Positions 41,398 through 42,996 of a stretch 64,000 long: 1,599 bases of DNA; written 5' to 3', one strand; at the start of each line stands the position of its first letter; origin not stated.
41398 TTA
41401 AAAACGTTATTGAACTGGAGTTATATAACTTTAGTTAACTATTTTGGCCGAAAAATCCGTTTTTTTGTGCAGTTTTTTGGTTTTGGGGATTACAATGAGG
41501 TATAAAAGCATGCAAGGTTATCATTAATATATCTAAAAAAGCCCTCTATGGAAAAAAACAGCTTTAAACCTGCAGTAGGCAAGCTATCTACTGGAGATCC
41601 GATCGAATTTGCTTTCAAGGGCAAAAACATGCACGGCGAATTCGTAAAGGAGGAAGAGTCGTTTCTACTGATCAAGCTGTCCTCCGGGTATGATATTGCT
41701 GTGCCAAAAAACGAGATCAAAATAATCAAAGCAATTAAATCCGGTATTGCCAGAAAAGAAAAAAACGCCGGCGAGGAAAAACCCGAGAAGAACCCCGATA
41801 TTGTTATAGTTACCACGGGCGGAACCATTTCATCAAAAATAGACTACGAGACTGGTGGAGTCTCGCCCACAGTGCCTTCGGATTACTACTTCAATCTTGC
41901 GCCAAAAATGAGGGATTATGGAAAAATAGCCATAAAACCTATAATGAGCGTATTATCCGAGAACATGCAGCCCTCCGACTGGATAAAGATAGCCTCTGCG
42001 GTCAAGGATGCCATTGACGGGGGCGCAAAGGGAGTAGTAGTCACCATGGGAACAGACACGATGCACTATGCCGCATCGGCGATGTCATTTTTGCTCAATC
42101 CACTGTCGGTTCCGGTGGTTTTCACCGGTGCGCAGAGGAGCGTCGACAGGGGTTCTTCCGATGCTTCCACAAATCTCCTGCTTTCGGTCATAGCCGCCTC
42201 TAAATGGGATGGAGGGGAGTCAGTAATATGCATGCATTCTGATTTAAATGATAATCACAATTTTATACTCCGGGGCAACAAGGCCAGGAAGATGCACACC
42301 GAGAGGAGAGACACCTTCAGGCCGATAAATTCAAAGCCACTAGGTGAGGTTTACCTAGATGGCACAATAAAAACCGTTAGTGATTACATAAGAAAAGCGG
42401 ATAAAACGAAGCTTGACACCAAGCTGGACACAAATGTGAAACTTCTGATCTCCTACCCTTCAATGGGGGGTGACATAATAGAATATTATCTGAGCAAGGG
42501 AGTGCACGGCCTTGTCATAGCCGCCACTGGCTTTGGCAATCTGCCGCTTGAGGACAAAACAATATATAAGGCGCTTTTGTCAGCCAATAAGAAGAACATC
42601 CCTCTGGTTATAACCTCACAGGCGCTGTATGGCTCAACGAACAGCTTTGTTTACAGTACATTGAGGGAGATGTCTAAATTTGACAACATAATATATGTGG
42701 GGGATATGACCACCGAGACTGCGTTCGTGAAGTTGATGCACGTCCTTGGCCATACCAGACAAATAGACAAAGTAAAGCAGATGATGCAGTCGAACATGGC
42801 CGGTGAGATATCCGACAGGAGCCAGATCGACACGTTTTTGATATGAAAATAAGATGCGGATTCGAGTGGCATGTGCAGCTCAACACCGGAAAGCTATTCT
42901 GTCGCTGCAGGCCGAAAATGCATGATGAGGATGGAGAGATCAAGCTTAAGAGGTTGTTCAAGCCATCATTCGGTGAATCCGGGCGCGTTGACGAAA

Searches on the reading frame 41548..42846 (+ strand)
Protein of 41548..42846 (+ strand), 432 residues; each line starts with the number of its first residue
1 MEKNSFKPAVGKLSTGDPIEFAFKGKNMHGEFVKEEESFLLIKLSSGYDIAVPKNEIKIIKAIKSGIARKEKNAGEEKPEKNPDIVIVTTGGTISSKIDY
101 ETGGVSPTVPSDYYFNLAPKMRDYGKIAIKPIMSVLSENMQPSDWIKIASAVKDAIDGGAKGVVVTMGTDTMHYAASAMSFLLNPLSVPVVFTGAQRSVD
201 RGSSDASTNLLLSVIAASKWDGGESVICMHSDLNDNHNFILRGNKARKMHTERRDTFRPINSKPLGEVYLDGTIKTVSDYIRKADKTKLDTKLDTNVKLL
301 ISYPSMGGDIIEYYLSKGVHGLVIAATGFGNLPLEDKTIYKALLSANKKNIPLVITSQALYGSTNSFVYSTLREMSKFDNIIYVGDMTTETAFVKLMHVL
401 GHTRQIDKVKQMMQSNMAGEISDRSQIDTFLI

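Call 87: search_protein_families(library=pfam, proteins=[window:41548-42846:+], max_evalue=0.01)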
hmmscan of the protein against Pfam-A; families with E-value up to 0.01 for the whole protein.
window:41548-42846:+ (432 aa): 2 families
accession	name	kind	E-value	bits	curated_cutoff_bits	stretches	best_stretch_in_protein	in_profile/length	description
PF00710.25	Asparaginase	-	4.7e-54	183.3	22.5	1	85-273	2-184/193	Asparaginase, N-terminal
PF17763.6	Asparaginase_C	-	7.9e-25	87.5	34.6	1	296-413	1-114/114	Glutaminase/Asparaginase C-terminal domain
